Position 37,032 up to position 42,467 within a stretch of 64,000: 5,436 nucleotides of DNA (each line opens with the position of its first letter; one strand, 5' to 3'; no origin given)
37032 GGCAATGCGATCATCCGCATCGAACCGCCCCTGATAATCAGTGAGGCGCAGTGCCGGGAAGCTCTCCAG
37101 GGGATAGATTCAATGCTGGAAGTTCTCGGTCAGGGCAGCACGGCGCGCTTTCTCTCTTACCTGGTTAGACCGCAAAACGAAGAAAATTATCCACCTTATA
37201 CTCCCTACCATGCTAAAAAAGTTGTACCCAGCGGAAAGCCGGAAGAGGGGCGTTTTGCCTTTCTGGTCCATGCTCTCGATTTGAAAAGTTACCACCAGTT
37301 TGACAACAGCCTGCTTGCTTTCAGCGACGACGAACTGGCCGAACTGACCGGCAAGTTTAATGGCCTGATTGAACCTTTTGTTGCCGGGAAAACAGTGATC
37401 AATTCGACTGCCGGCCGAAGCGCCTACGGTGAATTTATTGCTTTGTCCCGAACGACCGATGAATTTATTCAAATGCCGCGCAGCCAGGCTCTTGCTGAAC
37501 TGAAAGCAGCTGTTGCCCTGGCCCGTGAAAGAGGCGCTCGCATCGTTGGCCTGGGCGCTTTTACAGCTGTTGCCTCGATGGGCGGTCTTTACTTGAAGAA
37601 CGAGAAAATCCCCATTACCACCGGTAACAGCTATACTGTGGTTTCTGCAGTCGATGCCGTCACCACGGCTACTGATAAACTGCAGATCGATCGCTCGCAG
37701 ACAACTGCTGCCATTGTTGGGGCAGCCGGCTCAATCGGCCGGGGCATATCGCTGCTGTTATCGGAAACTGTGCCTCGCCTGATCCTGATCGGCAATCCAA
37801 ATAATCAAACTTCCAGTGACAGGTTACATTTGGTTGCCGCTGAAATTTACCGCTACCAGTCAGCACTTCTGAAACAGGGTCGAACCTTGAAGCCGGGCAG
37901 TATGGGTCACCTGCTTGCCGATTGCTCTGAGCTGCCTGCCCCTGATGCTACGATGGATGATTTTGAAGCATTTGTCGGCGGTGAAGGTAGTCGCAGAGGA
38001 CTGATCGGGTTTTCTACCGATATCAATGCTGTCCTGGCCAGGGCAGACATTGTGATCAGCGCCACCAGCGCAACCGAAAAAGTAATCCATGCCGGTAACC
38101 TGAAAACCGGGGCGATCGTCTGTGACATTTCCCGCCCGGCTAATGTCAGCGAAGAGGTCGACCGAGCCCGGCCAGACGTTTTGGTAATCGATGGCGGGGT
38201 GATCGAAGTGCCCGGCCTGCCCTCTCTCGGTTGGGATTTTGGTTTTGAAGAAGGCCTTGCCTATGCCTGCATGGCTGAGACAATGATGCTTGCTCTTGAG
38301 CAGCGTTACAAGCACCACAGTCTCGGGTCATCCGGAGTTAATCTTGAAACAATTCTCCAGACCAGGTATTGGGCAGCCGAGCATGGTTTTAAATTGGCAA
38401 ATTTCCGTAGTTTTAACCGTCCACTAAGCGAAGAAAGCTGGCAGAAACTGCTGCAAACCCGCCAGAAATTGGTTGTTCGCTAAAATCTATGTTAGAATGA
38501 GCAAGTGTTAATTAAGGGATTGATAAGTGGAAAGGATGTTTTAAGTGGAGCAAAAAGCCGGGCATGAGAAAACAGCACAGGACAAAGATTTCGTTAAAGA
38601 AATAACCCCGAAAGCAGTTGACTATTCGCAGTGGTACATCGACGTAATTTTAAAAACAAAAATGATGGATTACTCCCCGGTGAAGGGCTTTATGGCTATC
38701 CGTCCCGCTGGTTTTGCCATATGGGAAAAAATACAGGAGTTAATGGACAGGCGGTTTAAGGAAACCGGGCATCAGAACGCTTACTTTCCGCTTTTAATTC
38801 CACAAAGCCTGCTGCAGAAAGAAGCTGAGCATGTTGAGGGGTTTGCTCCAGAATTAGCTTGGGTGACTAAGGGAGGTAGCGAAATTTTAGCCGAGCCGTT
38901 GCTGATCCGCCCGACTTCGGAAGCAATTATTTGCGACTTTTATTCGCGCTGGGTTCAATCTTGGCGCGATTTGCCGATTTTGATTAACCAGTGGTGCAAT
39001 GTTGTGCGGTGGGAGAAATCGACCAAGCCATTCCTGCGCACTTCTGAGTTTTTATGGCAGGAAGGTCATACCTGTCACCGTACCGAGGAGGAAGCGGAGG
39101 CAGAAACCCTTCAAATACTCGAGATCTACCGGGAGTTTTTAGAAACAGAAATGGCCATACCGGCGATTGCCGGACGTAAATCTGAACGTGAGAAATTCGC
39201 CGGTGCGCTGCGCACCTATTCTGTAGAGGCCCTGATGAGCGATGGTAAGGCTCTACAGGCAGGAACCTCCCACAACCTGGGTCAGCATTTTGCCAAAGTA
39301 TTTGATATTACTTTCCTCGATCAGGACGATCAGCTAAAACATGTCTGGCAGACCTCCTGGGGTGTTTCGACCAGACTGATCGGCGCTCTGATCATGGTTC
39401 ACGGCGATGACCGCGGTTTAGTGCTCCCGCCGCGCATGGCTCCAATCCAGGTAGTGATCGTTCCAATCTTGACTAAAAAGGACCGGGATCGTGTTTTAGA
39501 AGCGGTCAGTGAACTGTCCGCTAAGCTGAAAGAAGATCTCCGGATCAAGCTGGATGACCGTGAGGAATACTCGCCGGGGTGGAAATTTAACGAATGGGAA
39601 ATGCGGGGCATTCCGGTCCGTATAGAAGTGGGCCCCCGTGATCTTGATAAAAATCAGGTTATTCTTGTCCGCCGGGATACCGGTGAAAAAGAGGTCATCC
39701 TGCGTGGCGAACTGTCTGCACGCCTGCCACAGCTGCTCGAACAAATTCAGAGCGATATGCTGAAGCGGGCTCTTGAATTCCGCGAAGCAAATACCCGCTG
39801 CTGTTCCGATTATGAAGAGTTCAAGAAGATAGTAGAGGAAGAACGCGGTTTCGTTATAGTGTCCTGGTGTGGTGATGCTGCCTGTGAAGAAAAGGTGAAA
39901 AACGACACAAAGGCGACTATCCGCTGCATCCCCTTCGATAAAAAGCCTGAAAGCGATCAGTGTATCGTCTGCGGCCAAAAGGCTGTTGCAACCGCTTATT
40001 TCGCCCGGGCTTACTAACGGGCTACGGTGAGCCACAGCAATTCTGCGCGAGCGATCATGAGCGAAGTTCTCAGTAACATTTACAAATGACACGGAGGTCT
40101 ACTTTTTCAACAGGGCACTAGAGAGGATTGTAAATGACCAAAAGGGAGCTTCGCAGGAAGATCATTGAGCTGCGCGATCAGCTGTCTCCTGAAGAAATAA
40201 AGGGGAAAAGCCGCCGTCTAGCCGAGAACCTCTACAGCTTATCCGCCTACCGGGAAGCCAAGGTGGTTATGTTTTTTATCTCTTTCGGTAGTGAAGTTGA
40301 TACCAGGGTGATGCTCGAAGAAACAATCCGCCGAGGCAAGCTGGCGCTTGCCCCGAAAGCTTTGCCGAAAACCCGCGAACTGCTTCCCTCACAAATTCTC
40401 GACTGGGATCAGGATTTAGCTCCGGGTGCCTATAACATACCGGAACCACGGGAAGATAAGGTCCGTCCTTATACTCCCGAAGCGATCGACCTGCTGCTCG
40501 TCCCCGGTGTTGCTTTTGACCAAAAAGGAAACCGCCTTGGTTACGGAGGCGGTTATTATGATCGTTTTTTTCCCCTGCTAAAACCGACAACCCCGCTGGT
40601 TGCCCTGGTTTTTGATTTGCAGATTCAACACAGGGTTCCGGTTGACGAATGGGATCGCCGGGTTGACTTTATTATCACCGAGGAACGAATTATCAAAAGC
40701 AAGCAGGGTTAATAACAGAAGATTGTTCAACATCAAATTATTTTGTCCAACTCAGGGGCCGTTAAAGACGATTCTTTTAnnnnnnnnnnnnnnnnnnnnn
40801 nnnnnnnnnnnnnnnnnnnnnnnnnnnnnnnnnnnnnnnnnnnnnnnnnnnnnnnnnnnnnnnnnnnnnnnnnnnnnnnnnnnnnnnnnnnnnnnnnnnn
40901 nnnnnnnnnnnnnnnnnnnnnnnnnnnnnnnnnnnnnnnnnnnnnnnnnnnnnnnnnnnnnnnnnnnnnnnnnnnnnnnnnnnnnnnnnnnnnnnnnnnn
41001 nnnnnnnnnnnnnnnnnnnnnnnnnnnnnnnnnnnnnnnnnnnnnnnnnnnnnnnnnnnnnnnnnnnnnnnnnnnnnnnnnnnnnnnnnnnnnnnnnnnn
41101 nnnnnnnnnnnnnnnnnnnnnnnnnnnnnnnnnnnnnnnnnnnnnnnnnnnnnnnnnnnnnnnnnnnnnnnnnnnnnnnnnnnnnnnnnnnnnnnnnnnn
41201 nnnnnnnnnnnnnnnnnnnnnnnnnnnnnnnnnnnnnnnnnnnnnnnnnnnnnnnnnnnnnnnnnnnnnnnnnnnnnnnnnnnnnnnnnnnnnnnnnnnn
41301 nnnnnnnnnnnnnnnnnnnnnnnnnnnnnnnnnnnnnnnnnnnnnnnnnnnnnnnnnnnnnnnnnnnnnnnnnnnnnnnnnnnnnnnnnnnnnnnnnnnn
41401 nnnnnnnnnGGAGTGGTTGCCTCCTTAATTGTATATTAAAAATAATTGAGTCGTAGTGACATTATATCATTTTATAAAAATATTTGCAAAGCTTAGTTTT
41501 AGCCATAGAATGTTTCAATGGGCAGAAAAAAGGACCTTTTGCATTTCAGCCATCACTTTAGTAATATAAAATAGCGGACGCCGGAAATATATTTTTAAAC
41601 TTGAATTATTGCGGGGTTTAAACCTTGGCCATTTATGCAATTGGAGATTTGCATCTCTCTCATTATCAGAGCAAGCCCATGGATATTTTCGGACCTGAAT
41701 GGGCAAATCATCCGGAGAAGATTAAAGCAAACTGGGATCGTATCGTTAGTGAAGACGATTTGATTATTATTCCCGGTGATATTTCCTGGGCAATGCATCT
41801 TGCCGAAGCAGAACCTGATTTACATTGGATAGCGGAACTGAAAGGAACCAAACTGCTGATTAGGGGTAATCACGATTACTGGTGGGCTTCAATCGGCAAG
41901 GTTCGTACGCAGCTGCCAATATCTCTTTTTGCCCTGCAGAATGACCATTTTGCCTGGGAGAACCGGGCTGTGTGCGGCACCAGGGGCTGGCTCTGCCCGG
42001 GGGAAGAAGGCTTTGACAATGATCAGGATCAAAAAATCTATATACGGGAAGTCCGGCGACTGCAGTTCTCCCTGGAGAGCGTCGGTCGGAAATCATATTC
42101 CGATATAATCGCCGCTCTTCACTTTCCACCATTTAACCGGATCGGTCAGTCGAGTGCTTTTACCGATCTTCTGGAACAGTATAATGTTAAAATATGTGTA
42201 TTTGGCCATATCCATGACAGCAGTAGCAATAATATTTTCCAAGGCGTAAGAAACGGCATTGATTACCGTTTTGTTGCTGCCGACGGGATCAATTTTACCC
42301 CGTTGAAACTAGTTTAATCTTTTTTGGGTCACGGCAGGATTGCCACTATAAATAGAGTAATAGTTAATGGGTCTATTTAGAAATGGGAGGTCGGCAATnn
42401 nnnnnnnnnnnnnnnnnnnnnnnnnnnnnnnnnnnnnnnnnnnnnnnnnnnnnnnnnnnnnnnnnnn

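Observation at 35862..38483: Natural fusion of a class-III aminotransferase to an acyl-ACP-reductase-like thioester reductase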

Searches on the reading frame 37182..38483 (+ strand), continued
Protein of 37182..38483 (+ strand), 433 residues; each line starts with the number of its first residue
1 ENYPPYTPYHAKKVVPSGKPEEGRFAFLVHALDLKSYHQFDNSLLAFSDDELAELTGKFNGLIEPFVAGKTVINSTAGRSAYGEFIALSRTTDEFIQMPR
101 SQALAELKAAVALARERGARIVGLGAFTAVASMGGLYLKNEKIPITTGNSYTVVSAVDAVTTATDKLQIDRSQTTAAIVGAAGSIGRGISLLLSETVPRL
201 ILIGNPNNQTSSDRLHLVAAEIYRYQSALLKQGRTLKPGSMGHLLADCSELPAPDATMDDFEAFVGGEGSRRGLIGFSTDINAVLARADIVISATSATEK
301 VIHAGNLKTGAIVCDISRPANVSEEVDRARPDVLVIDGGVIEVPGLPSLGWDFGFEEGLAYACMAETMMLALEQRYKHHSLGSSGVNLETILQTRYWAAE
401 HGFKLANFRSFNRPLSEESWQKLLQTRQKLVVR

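Call 82: search_protein_families(library=pfam, proteins=[P0129, P0137, P0122, P0134, P0216, P0225], max_evalue=0.00001)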
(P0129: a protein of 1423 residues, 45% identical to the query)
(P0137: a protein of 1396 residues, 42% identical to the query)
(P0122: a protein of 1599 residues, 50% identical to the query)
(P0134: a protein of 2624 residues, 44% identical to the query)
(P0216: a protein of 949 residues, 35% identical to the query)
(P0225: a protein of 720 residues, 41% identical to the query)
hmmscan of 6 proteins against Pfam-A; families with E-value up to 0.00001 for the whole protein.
P0129 (1423 aa): 3 families
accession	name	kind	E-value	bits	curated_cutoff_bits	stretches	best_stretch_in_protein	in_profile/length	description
PF00202.27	Aminotran_3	-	2.7e-86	290.2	30.5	1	32-429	11-402/403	Aminotransferase class-III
PF00501.34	AMP-binding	-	6.6e-67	226.4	29.9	1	929-1272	5-384/384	AMP-binding enzyme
PF13193.12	AMP-binding_C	-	1.6e-16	61.4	24.5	1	1323-1400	2-76/76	AMP-binding enzyme C-terminal domain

P0137 (1396 aa): 3 families
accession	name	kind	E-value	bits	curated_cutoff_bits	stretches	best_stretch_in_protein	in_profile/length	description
PF00202.27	Aminotran_3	-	9.8e-81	271.9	30.5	1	33-431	11-403/403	Aminotransferase class-III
PF00501.34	AMP-binding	-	4.9e-61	207.1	29.9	1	909-1238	12-384/384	AMP-binding enzyme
PF13193.12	AMP-binding_C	-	2.7e-10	41.5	24.5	1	1291-1368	2-76/76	AMP-binding enzyme C-terminal domain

P0122 (1599 aa): 4 families
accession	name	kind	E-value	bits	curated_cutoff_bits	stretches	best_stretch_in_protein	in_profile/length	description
PF00202.27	Aminotran_3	-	4.5e-88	296.1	30.5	1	735-1132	9-403/403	Aminotransferase class-III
PF00501.34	AMP-binding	-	9.1e-43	146.9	29.9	1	46-419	17-378/384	AMP-binding enzyme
PF00550.31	PP-binding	-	3.6e-09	37.2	20.8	1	617-684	1-67/67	Phosphopantetheine attachment site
PF02882.25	THF_DHG_CYH_C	-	7.6e-06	25.8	27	0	1439-1477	70-107/160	Tetrahydrofolate dehydrogenase/cyclohydrolase, NAD(P)-binding domain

P0134 (2624 aa): 5 families
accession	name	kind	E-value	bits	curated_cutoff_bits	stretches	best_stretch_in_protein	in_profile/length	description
PF00501.34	AMP-binding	-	2.7e-127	425.2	29.9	2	23-414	7-384/384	AMP-binding enzyme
PF00202.27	Aminotran_3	-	5.4e-84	282.7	30.5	1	1782-2173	12-399/403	Aminotransferase class-III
PF00155.27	Aminotran_1_2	-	2.5e-50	172.1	19.7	1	725-1068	2-360/361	Aminotransferase class I and II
PF23024.1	AMP-dom_DIP2-like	-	2.4e-25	89.1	27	2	1538-1646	2-107/110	Disco-interacting protein 2-like, AMP domain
PF00550.31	PP-binding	-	6.4e-18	65.2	20.8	2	1680-1741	3-64/67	Phosphopantetheine attachment site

P0216 (949 aa): 3 families
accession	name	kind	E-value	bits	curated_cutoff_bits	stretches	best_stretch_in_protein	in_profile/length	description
PF00501.34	AMP-binding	-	1.1e-58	199.3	29.9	1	461-807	3-380/384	AMP-binding enzyme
PF13193.12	AMP-binding_C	-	6e-13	50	24.5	1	862-942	2-76/76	AMP-binding enzyme C-terminal domain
PF01488.26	Shikimate_DH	-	2.7e-06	28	24.3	0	272-320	67-122/138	Shikimate / quinate 5-dehydrogenase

P0225 (720 aa): 2 families
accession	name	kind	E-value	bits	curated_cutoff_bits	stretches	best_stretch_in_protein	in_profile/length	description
PF01488.26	Shikimate_DH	-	9.2e-09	35.9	24.3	1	497-609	5-121/138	Shikimate / quinate 5-dehydrogenase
PF02882.25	THF_DHG_CYH_C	-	3.5e-06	26.9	27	0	478-600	9-108/160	Tetrahydrofolate dehydrogenase/cyclohydrolase, NAD(P)-binding domain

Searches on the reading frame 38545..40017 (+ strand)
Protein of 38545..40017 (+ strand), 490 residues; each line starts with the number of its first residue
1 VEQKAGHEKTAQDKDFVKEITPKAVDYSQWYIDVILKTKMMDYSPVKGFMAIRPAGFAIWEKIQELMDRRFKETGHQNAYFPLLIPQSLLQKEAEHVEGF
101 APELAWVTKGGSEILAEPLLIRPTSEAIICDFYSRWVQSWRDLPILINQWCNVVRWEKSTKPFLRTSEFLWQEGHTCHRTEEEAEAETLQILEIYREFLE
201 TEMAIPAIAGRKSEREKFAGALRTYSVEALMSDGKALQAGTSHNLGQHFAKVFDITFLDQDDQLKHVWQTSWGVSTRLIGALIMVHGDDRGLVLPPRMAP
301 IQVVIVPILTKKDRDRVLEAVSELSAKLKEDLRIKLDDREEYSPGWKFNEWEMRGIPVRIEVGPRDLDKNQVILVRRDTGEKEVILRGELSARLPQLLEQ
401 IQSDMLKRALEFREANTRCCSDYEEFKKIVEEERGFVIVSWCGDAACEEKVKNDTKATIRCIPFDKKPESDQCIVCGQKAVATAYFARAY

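Call 5: search_protein_families(library=pfam, proteins=[window:38545-40017:+], max_evalue=0.01)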
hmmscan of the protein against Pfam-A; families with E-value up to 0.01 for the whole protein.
window:38545-40017:+ (490 aa): 3 families
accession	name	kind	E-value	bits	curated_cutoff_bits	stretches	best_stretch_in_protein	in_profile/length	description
PF09180.16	ProRS-C_1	-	7.1e-26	90.6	31.5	1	423-490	1-71/71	Prolyl-tRNA synthetase, C-terminal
PF00587.30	tRNA-synt_2b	-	1.9e-21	77.4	29.3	1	117-283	9-176/179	tRNA synthetase class II core domain (G, H, P, S and T)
PF03129.25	HGTP_anticodon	-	1.9e-19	70.1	21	1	302-394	1-91/94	Anticodon binding domain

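Call 6: search_protein_families(library=ncbifam, proteins=[window:38545-40017:+], max_evalue=0.01)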
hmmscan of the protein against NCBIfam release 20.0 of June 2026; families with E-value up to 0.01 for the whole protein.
window:38545-40017:+ (490 aa): 8 families
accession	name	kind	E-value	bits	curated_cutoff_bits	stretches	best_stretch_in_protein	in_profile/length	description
TIGR00408.1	proS_fam_I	equivalog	3.5e-187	623.1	437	1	21-490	2-475/475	proline--tRNA ligase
NF006625.0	PRK09194.1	equivalog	1.2e-34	120.2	558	2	236-390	402-554/559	proline--tRNA ligase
NF008979.1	PRK12325.1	exception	3.5e-32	111.8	550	2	232-390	275-432/437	proline--tRNA ligase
TIGR00409.1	proS_fam_II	equivalog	1e-30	107.2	306.7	2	235-392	407-563/568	proline--tRNA ligase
TIGR00418.1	thrS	equivalog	6.3e-16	58.4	383.65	2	249-384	422-550/565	threonine--tRNA ligase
NF003068.0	PRK03991.1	equivalog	3.5e-10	38.9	484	1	249-400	441-594/613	threonine--tRNA ligase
NF003211.1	PRK04173.1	equivalog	3.1e-09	36.2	312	1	118-390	162-450/454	glycine--tRNA ligase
TIGR00389.1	glyS_dimeric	equivalog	0.00034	19.3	243.3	1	287-386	457-553/565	glycine--tRNA ligase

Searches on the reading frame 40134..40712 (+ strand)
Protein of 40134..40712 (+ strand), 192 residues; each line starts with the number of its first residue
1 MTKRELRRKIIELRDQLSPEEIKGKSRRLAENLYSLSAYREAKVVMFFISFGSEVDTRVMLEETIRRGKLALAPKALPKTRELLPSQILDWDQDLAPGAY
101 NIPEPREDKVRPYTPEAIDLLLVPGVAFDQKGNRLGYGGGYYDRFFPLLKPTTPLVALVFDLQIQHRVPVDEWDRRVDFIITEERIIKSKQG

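Call 5: search_protein_families(library=pfam, proteins=[window:40134-40712:+], max_evalue=0.01)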
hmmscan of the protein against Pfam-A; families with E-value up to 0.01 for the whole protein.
window:40134-40712:+ (192 aa): 1 family
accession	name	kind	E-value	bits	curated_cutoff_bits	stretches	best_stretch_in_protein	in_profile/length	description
PF01812.26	5-FTHF_cyc-lig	-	3e-47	161.4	27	1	3-183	1-186/186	5-formyltetrahydrofolate cyclo-ligase family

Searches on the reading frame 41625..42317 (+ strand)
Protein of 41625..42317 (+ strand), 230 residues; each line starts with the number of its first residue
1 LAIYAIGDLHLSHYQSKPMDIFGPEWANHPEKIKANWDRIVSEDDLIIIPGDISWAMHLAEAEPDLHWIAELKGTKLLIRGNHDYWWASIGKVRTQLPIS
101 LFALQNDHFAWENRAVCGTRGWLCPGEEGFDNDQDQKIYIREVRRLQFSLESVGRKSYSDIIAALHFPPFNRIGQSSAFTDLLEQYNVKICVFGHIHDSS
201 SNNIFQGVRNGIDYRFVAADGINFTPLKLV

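Call 5: search_protein_families(library=pfam, proteins=[window:41625-42317:+], max_evalue=0.01)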
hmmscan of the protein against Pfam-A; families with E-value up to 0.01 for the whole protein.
window:41625-42317:+ (230 aa): 2 families
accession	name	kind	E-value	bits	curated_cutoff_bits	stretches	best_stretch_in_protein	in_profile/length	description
PF00149.33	Metallophos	-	1.7e-14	55.1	21.5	1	1-198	1-190/191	Calcineurin-like phosphoesterase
PF12850.12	Metallophos_2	-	4.3e-05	24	27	1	1-202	1-122/154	Calcineurin-like phosphoesterase superfamily domain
